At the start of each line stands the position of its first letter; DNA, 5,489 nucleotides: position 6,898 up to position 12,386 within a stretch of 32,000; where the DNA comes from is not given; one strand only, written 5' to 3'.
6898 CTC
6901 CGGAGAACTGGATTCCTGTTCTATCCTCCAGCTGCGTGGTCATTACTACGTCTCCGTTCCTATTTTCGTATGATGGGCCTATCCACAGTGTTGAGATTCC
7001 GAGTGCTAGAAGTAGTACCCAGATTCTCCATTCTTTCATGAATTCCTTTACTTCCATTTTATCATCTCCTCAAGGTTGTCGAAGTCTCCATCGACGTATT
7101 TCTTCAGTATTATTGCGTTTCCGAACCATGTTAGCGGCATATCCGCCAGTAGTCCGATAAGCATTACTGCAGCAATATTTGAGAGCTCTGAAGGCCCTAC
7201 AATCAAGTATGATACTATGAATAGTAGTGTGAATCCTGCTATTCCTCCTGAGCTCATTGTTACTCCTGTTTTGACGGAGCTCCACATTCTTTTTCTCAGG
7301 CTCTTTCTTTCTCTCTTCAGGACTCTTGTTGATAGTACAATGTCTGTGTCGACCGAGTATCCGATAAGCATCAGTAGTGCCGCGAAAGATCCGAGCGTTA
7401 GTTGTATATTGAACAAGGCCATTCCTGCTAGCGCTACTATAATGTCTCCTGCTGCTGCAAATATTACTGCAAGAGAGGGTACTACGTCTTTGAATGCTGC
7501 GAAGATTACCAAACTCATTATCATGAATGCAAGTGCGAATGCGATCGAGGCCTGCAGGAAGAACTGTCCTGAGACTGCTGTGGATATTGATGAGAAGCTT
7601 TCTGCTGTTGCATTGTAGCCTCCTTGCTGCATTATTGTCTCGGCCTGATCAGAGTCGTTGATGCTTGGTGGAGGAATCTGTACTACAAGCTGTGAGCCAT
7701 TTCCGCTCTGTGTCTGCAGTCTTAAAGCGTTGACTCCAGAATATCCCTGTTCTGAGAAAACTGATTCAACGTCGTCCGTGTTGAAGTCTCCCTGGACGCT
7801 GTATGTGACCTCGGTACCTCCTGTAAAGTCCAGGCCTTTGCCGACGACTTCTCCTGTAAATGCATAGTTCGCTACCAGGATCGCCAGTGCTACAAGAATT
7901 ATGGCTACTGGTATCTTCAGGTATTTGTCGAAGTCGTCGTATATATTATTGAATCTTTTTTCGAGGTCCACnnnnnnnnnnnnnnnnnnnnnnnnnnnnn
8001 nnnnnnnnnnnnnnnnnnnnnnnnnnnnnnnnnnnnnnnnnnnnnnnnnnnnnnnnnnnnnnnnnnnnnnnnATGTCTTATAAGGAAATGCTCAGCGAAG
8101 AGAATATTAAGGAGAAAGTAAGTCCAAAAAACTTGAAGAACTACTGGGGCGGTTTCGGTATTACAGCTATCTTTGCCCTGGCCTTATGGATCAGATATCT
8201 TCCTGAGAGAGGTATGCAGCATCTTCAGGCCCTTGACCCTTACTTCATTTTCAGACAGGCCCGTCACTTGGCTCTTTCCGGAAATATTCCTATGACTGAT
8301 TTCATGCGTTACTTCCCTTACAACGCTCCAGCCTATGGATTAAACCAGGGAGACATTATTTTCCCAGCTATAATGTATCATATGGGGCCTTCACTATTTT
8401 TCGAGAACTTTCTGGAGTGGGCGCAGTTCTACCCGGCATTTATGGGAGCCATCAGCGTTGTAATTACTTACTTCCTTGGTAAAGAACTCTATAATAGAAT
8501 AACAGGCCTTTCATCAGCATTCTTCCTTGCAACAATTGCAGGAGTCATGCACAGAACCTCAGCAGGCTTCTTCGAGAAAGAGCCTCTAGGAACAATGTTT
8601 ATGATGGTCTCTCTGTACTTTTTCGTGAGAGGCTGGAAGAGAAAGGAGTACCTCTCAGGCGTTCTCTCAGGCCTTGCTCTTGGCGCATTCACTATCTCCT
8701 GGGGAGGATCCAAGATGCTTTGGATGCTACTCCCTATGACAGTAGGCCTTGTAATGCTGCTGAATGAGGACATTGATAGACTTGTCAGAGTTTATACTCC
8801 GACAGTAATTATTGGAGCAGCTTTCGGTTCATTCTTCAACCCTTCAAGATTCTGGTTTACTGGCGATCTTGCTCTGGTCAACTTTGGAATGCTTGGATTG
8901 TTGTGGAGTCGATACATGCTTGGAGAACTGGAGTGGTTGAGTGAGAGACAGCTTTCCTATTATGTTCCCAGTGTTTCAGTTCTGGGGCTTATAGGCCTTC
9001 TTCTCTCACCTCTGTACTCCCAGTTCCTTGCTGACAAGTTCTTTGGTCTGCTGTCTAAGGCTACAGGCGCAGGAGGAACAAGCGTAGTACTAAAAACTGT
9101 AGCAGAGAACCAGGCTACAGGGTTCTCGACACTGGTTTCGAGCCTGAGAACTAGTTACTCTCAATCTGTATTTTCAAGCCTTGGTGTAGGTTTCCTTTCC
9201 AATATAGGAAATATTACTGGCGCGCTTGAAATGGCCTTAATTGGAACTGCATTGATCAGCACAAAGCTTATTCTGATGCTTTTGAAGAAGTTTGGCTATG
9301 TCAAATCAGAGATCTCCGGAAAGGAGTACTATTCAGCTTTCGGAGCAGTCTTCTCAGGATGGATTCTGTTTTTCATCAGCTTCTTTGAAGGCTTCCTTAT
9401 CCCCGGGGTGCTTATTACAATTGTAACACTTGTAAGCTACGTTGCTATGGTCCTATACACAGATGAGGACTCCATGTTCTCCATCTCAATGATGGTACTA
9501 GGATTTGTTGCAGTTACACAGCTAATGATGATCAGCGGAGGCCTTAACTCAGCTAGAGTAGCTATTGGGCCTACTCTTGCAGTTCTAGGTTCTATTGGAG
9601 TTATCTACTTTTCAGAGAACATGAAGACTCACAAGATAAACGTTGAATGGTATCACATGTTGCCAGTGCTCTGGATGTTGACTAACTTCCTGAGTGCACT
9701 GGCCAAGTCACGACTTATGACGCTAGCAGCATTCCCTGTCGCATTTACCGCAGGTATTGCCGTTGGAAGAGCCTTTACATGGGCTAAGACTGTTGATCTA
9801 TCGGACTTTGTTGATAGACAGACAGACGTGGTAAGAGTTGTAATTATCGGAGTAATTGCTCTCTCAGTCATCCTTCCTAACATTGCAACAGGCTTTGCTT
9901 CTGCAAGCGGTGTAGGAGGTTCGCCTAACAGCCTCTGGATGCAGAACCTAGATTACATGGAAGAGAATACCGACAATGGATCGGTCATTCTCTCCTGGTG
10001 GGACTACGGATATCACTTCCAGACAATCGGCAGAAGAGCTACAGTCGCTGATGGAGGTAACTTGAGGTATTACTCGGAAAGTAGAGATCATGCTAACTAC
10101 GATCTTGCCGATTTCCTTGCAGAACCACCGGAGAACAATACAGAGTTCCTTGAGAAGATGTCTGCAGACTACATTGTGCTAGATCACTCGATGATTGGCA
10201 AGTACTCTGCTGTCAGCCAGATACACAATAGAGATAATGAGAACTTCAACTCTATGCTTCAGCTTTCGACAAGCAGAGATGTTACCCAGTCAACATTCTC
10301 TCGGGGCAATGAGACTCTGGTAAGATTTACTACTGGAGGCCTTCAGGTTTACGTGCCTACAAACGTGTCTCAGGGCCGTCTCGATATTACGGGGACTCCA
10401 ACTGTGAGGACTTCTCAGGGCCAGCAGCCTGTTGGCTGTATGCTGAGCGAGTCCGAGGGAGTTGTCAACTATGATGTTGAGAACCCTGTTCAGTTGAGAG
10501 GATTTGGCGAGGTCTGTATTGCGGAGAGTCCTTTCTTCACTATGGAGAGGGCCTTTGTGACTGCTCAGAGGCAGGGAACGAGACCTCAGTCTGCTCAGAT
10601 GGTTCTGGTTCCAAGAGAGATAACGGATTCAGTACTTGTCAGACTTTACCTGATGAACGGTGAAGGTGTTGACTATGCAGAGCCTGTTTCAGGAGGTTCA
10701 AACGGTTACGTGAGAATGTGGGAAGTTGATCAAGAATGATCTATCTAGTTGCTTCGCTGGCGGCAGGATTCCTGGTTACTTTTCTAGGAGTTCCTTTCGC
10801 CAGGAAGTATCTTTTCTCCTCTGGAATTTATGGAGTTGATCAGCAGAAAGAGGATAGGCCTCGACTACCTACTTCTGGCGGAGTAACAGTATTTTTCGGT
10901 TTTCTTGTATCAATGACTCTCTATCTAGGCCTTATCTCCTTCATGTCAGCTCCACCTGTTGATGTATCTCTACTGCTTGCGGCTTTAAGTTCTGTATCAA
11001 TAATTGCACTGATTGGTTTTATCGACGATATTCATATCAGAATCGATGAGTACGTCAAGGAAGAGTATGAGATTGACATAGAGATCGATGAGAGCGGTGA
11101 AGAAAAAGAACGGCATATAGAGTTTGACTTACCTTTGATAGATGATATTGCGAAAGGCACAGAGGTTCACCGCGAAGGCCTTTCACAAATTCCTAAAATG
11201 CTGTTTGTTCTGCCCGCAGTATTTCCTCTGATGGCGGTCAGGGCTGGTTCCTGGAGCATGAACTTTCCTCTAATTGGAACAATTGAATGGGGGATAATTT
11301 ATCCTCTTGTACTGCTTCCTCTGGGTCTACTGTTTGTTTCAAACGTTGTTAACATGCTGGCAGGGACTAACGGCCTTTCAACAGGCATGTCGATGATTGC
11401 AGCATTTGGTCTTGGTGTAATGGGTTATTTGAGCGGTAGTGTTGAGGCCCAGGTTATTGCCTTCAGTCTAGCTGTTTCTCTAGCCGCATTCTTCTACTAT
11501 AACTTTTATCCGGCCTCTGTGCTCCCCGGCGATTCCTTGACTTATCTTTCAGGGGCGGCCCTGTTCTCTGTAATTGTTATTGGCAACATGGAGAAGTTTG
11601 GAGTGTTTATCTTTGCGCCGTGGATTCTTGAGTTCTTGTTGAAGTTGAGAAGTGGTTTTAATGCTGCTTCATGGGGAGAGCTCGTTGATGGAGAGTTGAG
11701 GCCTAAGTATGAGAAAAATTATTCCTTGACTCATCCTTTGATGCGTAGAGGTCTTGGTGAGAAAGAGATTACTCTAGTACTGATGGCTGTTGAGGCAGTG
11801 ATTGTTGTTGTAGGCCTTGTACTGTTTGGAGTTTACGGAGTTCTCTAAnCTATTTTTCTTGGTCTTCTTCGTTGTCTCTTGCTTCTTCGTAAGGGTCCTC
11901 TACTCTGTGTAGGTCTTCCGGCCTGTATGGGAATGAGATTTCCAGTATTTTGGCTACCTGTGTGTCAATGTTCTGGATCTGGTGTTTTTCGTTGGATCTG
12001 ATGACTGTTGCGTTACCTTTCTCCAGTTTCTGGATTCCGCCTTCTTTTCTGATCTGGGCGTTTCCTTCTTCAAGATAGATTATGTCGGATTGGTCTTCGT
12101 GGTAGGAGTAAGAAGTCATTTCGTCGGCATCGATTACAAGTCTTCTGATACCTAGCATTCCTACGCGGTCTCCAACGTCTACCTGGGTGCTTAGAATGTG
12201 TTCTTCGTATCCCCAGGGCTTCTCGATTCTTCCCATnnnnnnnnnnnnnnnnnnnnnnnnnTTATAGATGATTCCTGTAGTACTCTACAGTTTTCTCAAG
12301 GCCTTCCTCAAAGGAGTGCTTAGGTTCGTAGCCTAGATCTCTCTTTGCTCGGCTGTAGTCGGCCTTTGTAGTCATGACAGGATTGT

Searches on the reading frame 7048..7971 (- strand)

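Call 39: search_protein_families(library=pfam, proteins=[window:7048-7971:-], max_evalue=0.001)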
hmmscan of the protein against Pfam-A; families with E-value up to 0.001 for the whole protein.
window:7048-7971:- (307 aa): 1 family
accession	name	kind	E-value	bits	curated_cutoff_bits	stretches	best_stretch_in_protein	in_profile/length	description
PF02355.23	SecD_SecF_C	-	2.7e-31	108.9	20.5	1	112-292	4-186/189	Protein export membrane protein SecD/SecF, C-terminal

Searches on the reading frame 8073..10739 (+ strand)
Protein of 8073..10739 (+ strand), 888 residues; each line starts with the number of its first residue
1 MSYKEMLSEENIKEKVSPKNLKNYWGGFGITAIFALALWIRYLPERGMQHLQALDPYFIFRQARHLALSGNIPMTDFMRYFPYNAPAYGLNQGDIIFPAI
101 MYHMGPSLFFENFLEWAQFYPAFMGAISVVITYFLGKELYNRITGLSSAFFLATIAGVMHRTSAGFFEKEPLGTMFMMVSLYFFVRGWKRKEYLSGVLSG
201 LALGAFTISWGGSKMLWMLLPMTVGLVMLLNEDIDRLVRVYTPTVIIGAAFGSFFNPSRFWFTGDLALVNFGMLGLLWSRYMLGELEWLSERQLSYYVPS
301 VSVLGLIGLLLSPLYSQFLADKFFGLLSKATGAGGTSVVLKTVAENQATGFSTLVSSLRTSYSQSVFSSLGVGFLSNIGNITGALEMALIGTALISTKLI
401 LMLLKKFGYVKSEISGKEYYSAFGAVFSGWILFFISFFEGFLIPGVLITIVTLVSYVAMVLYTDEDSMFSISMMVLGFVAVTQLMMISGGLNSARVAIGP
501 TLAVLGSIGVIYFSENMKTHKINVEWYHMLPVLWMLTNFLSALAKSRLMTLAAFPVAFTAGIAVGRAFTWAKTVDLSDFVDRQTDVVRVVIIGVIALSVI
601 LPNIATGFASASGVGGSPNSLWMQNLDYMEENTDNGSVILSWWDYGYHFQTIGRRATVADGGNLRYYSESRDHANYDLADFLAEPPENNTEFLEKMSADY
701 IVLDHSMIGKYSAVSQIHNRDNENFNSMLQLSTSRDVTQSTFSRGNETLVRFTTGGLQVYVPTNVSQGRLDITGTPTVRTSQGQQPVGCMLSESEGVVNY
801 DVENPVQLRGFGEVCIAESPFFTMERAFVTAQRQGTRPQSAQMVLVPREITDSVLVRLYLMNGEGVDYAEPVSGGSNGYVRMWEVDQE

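Call 39: search_protein_families(library=pfam, proteins=[window:8073-10739:+], max_evalue=0.001)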
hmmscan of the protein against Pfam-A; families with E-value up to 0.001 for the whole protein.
window:8073-10739:+ (888 aa): 3 families
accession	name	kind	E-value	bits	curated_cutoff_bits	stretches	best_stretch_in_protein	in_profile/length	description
PF02516.20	STT3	-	2e-16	61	24.5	1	33-478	10-394/405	Oligosaccharyl transferase STT3, N-terminal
PF13231.12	PMT_2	-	1.1e-08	35.9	26.1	1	117-261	23-160/160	Dolichyl-phosphate-mannose-protein mannosyltransferase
PF21436.2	STT3-PglB_core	-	4.2e-06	27.7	23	1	637-732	3-94/131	STT3/PglB/AglB core domain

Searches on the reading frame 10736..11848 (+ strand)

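Call 39: search_protein_families(library=pfam, proteins=[window:10736-11848:+], max_evalue=0.001)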
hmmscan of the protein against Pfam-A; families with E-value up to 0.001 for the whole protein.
window:10736-11848:+ (370 aa): 1 family
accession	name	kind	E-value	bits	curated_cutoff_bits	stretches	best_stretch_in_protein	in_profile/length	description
PF00953.26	Glycos_transf_4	-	3.6e-26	92.5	27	1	134-283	16-159/160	Glycosyl transferase family 4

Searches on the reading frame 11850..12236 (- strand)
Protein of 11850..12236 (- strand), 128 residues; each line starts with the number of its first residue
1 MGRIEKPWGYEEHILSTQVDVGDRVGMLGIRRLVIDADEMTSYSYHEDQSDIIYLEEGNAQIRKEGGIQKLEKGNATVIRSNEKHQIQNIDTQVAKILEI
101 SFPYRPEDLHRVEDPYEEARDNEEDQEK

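Call 40: search_protein_families(library=pfam, proteins=[window:11850-12236:-], max_evalue=0.001)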
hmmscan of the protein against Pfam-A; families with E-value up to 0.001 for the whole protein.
window:11850-12236:- (128 aa): 2 families
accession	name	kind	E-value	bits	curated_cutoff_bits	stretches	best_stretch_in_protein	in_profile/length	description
PF07883.17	Cupin_2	-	1.7e-07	31.2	27.2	1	36-100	6-69/70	Cupin domain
PF01050.24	MannoseP_isomer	-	6.4e-05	23.6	23.6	1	20-113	20-115/116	Mannose-6-phosphate isomerase C-terminal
